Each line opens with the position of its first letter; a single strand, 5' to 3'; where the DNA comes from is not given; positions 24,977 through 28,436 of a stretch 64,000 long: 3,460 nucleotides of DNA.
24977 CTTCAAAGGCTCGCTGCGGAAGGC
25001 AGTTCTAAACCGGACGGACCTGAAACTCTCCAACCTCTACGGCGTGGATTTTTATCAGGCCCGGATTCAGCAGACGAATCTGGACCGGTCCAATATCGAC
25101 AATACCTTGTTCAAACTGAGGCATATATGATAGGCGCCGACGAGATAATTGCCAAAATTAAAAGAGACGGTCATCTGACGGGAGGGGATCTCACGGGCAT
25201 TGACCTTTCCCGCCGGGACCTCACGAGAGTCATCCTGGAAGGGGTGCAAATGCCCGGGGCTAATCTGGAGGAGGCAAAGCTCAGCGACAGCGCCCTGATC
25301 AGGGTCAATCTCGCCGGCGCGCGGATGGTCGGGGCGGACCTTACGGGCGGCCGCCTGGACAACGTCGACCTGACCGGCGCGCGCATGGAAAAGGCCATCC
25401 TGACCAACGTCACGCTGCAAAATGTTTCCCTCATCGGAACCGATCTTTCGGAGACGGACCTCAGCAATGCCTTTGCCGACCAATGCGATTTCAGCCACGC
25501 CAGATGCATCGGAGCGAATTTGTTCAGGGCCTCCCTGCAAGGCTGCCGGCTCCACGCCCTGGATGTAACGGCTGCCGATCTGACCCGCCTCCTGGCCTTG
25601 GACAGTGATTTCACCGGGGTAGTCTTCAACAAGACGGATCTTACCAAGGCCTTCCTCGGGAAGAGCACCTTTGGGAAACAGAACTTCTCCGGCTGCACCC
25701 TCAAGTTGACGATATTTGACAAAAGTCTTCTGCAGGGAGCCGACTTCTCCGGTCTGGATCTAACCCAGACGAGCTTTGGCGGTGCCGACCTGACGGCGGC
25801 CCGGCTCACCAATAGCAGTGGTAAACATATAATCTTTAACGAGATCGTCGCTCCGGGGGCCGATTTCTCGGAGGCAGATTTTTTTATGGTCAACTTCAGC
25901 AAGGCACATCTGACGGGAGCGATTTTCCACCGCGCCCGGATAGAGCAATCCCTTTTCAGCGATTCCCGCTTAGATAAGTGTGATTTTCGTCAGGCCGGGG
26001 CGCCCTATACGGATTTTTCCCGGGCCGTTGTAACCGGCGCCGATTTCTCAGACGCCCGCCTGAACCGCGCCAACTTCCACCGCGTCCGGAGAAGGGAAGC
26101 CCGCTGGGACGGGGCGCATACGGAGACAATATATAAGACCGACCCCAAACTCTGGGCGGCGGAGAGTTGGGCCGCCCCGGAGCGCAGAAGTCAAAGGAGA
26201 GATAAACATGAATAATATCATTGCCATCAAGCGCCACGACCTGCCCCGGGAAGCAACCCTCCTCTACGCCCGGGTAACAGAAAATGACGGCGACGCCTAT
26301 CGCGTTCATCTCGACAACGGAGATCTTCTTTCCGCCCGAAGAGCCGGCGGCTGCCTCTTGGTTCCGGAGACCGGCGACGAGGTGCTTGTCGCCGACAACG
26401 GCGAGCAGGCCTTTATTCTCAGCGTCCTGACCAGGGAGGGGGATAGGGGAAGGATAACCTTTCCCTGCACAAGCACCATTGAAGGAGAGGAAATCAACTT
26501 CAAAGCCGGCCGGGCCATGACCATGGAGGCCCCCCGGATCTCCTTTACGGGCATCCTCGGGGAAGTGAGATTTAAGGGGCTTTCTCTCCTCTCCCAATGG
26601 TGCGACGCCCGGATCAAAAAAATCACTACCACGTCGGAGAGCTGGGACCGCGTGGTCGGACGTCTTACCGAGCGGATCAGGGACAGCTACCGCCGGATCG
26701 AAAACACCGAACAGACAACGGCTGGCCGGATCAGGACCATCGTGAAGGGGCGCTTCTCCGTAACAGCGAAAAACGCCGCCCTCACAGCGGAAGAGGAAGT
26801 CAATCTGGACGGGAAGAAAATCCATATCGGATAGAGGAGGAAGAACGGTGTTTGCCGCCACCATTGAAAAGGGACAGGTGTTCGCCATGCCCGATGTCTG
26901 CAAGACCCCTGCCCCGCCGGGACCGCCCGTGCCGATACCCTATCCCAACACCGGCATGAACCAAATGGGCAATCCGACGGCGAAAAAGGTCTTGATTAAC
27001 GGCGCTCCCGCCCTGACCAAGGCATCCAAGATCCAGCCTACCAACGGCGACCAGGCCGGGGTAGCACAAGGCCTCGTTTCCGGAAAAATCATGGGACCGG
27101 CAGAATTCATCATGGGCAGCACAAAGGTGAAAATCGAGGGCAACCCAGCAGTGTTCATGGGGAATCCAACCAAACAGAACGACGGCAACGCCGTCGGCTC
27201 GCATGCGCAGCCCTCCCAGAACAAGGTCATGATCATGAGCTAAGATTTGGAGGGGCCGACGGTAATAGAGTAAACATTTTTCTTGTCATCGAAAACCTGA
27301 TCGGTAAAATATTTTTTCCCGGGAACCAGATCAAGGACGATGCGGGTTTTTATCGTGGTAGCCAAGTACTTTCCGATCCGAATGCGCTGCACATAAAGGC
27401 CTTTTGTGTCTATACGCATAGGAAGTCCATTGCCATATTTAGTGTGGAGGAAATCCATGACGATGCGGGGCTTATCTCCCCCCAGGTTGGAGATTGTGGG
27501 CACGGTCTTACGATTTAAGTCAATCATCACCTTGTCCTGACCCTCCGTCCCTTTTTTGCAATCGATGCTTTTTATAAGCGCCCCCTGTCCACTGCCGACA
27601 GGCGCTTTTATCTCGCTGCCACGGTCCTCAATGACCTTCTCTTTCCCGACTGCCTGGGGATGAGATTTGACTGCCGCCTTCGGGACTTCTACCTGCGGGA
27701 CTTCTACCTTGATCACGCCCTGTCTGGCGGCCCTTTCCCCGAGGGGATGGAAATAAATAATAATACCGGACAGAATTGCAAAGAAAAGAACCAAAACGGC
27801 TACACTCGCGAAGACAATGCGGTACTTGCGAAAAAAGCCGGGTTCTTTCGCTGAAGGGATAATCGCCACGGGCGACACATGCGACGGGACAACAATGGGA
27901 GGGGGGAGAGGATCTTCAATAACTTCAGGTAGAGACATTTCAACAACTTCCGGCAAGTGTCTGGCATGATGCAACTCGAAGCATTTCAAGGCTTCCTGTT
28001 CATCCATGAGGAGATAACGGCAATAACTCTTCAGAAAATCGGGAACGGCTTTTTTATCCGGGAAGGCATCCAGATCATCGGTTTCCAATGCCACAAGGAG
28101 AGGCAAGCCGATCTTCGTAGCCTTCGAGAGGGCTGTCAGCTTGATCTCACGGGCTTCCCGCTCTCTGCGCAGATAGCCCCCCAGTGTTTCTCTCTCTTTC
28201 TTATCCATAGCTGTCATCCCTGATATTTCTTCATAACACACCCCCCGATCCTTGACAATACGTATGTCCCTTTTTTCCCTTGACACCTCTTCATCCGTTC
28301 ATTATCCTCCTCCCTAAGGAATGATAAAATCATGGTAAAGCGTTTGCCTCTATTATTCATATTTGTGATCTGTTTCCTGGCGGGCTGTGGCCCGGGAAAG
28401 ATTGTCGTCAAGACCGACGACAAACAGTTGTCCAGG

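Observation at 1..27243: Three paralogous VgrG / DUF2169-pentapeptide / pentapeptide / DUF3540 / short PAAR-like modules with no recognisable payload or firing machinery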

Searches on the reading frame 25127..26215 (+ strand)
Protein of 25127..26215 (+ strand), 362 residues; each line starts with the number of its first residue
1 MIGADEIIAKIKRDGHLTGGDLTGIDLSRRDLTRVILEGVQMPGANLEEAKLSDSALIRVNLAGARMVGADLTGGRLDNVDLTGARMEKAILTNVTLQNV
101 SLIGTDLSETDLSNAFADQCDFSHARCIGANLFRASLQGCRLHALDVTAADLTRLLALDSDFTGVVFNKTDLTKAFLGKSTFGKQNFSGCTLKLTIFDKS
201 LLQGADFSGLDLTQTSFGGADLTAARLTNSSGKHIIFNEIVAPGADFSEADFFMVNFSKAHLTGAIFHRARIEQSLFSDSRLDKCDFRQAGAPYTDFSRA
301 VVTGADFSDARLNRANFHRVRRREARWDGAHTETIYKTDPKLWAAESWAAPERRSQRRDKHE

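Call 5: search_protein_families(library=pfam, proteins=[window:25127-26215:+], max_evalue=0.01)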
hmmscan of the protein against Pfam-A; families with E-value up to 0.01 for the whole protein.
window:25127-26215:+ (362 aa): 4 families
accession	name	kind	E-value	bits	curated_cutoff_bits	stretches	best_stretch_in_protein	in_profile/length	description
PF00805.28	Pentapeptide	-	1.8e-48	162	20.2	8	77-114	3-40/40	Pentapeptide repeats (8 copies)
PF13599.13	Pentapeptide_4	-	1.2e-41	141.1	38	5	160-234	1-75/78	Pentapeptide repeat region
PF13576.12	Pentapeptide_3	-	1e-21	77.3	27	2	257-290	1-36/48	Pentapeptide repeats (9 copies)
PF23894.2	LD_SV2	-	4.5e-05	24.1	29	0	265-319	30-84/92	SV2A/B/C luminal domain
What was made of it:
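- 25127..26215 (+): tvpB/tagB of module 3 (362 aa), ATGA overlap with tvpAB and an 8-nt overlap with tvpC. Pfam Pentapeptide 1.8e-48 (call 5).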

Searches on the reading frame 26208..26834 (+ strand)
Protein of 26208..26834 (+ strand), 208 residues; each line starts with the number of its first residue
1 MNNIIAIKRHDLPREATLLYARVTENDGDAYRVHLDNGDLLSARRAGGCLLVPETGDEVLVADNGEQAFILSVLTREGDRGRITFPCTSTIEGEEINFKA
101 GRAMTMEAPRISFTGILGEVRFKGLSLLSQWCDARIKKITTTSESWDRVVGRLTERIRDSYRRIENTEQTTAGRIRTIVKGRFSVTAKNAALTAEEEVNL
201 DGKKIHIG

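Call 5: search_protein_families(library=pfam, proteins=[window:26208-26834:+], max_evalue=0.01)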
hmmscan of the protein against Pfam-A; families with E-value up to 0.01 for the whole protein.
window:26208-26834:+ (208 aa): 1 family
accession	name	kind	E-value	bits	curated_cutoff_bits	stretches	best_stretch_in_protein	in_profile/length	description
PF12059.13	DUF3540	-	3.6e-40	138.5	27.9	1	21-208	1-199/199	Protein of unknown function (DUF3540)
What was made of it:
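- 26208..26834 (+): tvpC/tagC of module 3 (DUF3540, 208 aa). Pfam 3.6e-40 (call 5).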

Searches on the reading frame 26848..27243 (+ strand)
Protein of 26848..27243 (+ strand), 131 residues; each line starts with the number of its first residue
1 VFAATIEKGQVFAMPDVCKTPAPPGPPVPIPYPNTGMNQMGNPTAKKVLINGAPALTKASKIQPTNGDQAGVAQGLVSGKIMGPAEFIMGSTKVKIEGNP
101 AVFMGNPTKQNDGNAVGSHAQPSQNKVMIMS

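Call 5: search_protein_families(library=pfam, proteins=[window:26848-27243:+], max_evalue=0.01)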
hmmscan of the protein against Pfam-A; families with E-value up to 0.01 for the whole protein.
window:26848-27243:+ (131 aa): 2 families
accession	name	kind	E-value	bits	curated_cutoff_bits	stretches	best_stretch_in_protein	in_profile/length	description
PF13665.11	Tox-PAAR-like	-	2e-37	128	31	1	11-117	3-108/108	Toxin PAAR-like domain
PF05488.18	PAAR_motif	-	0.0017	19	27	1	44-109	14-63/70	PAAR motif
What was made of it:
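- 26848..27243 (+): PIPY-type PAAR-like tip of module 3 (131 aa). Pfam Tox-PAAR-like 2e-37 (call 5).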

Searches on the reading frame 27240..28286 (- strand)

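Call 10: search_protein_families(library=pfam, proteins=[window:27240-28286:-], max_evalue=0.001)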
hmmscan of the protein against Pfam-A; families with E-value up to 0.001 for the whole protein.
window:27240-28286:- (348 aa): 2 families
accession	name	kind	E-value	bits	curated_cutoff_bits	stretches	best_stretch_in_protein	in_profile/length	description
PF13413.12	HTH_25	-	3.5e-14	52.8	24.6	1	38-98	1-61/62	Helix-turn-helix domain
PF11741.13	AMIN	-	7.6e-07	29.6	20.5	1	241-326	2-87/101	AMIN domain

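Call 26: search_protein_families(library=ncbifam, proteins=[window:27240-28286:-], max_evalue=0.01)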
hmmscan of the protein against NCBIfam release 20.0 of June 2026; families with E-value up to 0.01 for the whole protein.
window:27240-28286:- (348 aa): 1 family
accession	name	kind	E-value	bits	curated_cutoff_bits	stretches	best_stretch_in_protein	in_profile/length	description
NF041534.1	rodZ_Strepcoccus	equivalog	3.6e-12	46.1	375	1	33-104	4-75/275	cytoskeleton protein RodZ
